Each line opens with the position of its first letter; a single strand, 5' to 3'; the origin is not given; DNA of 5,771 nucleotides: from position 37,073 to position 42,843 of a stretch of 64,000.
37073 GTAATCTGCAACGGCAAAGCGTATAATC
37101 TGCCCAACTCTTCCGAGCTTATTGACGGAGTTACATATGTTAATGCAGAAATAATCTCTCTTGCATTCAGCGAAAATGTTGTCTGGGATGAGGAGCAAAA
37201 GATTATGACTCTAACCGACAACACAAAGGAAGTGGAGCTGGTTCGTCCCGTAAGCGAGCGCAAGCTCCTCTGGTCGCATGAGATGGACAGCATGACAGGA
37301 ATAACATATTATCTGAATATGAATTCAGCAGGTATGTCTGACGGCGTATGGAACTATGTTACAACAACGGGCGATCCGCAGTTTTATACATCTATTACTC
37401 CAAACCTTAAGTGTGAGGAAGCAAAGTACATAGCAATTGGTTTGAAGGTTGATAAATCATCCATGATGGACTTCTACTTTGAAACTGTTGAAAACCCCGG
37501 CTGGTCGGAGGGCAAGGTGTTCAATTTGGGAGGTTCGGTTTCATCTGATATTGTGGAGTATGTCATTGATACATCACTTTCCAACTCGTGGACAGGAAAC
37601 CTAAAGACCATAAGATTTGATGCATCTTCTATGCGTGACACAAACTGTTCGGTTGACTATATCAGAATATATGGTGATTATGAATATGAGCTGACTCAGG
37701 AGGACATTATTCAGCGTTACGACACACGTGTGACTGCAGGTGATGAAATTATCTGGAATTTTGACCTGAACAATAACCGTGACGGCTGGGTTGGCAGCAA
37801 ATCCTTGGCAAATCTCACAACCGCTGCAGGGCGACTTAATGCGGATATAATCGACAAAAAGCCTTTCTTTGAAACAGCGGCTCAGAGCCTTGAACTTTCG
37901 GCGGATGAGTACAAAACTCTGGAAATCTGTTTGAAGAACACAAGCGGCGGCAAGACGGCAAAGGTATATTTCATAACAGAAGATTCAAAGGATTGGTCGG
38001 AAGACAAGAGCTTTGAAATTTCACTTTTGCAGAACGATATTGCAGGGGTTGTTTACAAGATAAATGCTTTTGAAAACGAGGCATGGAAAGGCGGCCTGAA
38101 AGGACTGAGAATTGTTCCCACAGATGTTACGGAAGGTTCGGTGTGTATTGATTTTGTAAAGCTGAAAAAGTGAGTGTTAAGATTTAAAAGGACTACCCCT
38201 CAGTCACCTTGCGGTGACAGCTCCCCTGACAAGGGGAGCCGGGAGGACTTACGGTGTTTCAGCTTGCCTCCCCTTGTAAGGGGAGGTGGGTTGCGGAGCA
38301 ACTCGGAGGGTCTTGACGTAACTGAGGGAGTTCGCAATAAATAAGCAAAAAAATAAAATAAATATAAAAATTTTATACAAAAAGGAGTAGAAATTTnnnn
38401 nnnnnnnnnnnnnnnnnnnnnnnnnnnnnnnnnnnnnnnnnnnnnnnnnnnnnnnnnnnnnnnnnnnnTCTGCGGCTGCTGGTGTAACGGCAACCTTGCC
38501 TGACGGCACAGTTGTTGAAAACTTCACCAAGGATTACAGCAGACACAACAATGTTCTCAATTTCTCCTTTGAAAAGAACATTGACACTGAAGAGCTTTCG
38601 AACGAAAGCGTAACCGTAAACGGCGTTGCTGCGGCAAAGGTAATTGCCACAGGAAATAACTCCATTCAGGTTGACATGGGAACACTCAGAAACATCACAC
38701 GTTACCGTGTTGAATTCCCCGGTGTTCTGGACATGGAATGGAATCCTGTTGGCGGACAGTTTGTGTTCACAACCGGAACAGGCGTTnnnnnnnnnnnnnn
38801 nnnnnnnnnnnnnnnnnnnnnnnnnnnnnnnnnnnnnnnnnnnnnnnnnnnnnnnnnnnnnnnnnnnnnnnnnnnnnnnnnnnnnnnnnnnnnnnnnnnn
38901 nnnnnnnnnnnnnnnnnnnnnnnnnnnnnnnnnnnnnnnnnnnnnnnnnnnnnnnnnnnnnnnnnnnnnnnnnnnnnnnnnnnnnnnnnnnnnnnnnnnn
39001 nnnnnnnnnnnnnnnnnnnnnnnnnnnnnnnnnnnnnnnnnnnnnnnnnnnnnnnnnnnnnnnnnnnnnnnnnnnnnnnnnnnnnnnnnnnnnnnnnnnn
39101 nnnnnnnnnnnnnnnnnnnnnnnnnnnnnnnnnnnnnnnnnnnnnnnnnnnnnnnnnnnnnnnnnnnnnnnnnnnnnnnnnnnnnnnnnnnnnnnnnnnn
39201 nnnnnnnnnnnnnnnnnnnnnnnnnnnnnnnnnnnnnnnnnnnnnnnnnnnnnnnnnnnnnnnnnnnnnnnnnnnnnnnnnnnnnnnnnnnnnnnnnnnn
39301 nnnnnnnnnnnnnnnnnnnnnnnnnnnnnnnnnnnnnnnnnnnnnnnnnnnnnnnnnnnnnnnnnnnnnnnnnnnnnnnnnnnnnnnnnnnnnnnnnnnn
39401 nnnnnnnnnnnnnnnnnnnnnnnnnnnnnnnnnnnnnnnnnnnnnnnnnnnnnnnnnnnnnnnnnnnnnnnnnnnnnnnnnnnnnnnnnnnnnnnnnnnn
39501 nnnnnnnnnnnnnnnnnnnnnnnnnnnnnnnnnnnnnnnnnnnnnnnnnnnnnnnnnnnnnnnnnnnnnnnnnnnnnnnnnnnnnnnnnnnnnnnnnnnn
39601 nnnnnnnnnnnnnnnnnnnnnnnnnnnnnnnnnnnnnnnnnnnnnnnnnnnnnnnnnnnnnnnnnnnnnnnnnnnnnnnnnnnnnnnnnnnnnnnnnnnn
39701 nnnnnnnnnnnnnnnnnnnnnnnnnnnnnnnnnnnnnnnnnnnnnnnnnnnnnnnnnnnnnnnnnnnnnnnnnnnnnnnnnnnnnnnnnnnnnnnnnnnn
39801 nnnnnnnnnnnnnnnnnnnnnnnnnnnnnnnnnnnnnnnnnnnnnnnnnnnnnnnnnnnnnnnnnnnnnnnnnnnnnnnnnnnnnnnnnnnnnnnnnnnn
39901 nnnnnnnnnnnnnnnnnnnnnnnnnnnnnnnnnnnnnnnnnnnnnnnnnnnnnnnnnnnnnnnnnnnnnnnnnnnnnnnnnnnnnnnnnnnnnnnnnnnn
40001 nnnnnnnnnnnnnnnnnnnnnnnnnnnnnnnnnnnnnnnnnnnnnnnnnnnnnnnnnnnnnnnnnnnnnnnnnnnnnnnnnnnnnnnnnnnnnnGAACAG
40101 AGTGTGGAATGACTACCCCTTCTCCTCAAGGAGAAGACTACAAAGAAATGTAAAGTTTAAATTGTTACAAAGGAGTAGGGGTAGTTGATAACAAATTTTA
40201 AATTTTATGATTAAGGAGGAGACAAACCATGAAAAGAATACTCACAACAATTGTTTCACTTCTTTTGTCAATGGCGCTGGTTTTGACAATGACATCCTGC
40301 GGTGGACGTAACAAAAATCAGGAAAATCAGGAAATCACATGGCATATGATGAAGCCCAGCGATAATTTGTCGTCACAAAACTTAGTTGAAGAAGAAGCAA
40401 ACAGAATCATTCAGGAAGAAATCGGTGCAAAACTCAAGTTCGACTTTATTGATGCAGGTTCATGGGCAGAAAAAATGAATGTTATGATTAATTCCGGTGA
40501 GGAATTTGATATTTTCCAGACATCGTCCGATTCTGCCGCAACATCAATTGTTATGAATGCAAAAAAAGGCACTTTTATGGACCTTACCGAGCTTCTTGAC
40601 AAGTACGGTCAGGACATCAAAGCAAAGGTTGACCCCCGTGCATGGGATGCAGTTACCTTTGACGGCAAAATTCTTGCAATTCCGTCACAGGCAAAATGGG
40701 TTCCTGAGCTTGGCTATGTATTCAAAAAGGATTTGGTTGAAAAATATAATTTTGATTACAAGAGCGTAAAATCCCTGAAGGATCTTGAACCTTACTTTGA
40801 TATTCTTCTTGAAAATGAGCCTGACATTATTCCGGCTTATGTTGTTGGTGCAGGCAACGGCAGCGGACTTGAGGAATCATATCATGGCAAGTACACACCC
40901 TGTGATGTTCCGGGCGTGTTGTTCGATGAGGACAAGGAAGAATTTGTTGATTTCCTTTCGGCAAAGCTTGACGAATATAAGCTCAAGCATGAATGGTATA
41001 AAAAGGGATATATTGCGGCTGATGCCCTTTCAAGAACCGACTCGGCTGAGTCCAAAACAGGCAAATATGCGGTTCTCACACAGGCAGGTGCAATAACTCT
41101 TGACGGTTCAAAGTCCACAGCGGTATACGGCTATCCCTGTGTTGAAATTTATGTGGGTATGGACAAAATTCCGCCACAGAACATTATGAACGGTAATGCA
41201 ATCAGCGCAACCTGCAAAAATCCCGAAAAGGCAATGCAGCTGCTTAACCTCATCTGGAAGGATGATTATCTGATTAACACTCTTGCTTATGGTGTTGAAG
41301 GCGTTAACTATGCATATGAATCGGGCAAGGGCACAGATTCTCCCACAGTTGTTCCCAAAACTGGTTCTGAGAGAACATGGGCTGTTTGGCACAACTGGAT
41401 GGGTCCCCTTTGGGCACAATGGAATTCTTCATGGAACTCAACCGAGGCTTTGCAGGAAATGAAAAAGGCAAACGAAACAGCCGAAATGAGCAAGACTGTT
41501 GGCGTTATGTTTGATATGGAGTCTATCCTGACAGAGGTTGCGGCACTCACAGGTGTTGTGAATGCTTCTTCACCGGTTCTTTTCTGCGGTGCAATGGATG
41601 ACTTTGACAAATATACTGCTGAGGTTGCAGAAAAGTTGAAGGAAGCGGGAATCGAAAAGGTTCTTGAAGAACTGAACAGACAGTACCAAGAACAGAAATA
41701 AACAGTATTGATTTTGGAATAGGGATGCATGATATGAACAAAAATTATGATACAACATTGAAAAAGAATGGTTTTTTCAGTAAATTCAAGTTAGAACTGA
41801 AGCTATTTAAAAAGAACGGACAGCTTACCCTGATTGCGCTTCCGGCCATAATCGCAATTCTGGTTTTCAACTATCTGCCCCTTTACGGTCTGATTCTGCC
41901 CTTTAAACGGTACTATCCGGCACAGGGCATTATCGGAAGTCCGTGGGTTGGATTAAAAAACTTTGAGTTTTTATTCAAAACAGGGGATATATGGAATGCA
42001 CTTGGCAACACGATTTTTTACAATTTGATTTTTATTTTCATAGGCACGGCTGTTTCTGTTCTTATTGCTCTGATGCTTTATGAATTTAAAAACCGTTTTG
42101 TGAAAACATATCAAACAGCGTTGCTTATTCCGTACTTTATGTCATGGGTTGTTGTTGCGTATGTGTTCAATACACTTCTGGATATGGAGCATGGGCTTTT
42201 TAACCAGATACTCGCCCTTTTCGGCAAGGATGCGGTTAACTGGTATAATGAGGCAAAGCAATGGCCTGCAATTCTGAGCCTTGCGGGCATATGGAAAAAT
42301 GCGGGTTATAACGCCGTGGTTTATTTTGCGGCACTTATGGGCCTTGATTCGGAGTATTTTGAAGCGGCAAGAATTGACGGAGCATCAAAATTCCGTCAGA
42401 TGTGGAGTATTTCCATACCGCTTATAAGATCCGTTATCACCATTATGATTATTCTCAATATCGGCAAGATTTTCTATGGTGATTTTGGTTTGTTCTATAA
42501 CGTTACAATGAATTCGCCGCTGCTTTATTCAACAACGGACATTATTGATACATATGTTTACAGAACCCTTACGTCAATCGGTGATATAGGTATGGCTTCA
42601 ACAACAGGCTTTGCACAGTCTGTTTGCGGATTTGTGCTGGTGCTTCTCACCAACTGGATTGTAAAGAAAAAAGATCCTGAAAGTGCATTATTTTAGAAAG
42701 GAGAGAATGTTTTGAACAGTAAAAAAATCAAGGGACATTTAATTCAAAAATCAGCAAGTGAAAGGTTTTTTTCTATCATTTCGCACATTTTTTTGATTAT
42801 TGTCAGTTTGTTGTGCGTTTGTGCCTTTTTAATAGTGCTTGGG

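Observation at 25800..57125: Polysaccharide-utilisation-type locus with an unusual front end of SLH-anchored and giant secreted proteins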

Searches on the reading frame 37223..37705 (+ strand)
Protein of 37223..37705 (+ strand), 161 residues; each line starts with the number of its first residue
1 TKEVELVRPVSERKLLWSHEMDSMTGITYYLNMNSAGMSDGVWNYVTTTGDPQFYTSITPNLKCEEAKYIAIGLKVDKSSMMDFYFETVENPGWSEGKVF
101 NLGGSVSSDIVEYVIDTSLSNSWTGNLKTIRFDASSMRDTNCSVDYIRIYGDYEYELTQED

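Call 54: search_protein_families(library=pfam, max_evalue=5, proteins=[window:37223-37705:+])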
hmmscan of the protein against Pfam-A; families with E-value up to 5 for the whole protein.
seq(161 aa): 1 family
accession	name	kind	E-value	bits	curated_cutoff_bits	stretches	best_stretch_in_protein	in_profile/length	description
PF25035.1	SYNE1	-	0.11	13.3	27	1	126-159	48-80/105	Nesprin-1 domain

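Call 89: search_solved_structures(query=A6, max_evalue=10, show_alignments=2)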
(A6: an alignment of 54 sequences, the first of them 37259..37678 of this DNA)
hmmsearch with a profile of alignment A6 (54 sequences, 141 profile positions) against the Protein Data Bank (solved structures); distinct sequences matched with E-value up to 10: 1.
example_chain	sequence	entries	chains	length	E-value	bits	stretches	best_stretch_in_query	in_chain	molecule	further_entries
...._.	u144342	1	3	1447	4.6e-07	33.2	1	5-138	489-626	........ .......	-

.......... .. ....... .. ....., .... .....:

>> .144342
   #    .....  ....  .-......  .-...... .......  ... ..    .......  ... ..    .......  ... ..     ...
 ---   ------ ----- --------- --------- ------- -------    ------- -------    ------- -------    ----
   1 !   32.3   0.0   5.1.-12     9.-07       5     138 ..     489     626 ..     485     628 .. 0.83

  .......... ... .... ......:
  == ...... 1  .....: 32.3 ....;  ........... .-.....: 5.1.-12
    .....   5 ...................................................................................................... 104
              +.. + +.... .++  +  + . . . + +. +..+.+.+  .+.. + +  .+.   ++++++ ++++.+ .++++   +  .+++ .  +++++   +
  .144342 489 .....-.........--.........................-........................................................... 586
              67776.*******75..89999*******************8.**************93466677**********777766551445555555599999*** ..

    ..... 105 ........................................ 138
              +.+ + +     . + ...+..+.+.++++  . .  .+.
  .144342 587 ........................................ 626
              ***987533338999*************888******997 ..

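Call 90: search_protein_families(library=pfam, alignment_id=A6, max_evalue=0.1)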
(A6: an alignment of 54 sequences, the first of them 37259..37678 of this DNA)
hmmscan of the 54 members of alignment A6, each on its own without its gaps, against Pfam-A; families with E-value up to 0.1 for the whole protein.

A. member 1, window:37259-37678:+ (140 aa): 0 families

B. families by the number of members that match (of 54 scanned): 19 families
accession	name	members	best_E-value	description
PF08547.18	CIA30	2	0.0033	Complex I intermediate-associated protein 30 (CIA30)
PF24650.2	TT1_Tal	2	0.0063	Tal, N-terminal tail tube TT1 domain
PF23959.1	DUF7288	1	0.0053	Family of unknown function (DUF7288)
PF13163.11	DUF3999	1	0.011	Protein of unknown function (DUF3999)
PF14741.12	GH114_assoc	1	0.015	N-terminal glycosyl-hydrolase-114-associated domain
PF08770.17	SoxZ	1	0.017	Sulphur oxidation protein SoxZ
PF01681.22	C6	1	0.022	C6 domain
PF01182.26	Glucosamine_iso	1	0.026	Glucosamine-6-phosphate isomerases/6-phosphogluconolactonase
PF19832.4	DUF6313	1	0.028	Family of unknown function (DUF6313)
PF23981.1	DUF7305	1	0.029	Domain of unknown function (DUF7305)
PF08884.16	Flagellin_D3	1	0.031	Flagellin D3 domain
PF04248.19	NTP_transf_9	1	0.035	Domain of unknown function (DUF427)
PF10365.15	DUF2436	1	0.037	Domain of unknown function (DUF2436)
PF11528.13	DUF3224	1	0.041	Protein of unknown function (DUF3224)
PF19417.4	RnlA_toxin_N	1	0.043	RNase LS, bacterial toxin N-terminal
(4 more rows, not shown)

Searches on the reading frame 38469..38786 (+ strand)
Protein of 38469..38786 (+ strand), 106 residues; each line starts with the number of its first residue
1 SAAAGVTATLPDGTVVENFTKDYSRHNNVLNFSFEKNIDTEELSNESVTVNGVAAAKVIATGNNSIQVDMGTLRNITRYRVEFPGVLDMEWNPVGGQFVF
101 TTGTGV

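Call 54: search_protein_families(library=pfam, max_evalue=5, proteins=[window:38469-38786:+])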
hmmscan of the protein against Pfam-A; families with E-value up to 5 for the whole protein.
seq(106 aa): 3 families
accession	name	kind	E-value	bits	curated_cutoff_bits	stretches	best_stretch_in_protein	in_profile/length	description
PF23828.1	DUF7198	-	0.012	15.5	27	1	15-72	125-181/236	Family of unknown function (DUF7198)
PF17219.8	YAF2_RYBP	-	0.14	12.1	22.4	1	36-53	5-22/33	Yaf2/RYBP C-terminal binding motif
PF20422.3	DHR-2_Lobe_B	-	0.17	12.4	26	1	17-41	31-55/77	DHR-2, Lobe B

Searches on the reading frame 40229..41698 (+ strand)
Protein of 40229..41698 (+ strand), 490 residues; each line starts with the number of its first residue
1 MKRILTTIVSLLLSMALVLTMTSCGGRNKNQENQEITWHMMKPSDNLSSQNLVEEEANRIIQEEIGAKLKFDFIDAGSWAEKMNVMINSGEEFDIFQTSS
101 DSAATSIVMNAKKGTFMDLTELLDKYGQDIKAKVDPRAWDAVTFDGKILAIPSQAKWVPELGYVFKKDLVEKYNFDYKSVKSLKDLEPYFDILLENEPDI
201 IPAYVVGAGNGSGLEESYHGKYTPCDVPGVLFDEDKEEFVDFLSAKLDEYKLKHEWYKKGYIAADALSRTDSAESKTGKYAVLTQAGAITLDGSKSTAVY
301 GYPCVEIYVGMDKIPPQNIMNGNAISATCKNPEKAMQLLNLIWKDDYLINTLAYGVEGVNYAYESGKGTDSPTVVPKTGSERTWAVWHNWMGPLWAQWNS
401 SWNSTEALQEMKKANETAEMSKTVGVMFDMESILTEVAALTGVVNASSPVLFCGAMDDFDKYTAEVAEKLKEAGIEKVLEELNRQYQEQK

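Call 3: search_protein_families(library=pfam, proteins=[window:40229-41698:+], max_evalue=0.01)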
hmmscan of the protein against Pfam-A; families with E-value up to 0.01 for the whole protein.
window:40229-41698:+ (490 aa): 2 families
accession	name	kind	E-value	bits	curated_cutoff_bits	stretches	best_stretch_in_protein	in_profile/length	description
PF12010.13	DUF3502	-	2.4e-13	50.7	24.4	1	423-488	2-66/69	Domain of unknown function (DUF3502)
PF16270.11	DUF4923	-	0.006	16.9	22.8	0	28-106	22-100/176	Lipocalin-like domain (DUF4923)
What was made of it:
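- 40229..41701 (+): Lipoprotein solute-binding protein (LplA type, DUF3502). PF12010 (call 3).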

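Call 7: search_protein_families(library=ncbifam, proteins=[window:40229-41698:+], max_evalue=0.01)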
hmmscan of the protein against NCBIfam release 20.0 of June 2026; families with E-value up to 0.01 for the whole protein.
window:40229-41698:+ (490 aa): 1 family
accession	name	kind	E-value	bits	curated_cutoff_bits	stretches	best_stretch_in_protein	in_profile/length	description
NF007011.0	PRK09474.1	equivalog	0.00061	18.7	291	1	126-184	107-162/396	maltose/maltodextrin ABC transporter substrate-binding protein MalE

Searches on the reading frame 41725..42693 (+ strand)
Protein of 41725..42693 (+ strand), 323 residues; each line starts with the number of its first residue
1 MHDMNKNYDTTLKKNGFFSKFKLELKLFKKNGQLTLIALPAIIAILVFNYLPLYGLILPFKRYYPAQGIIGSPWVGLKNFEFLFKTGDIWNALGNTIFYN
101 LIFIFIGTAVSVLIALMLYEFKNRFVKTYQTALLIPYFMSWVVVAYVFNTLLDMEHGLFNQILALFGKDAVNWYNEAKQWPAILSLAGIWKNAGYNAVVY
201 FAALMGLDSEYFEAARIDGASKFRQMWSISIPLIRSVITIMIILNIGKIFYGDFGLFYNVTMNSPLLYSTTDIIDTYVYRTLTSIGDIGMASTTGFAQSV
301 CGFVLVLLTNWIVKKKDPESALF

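Call 3: search_protein_families(library=pfam, proteins=[window:41725-42693:+], max_evalue=0.01)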
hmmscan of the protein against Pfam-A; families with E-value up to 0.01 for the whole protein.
window:41725-42693:+ (323 aa): 1 family
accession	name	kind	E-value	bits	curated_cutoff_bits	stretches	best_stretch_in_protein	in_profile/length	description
PF00528.27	BPD_transp_1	-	2e-11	44.4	26.4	1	111-315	5-181/184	Binding-protein-dependent transport system inner membrane component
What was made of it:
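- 41725..43635 (+): Two ABC permeases (LplB/LplC type). BPD_transp_1 (call 3).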
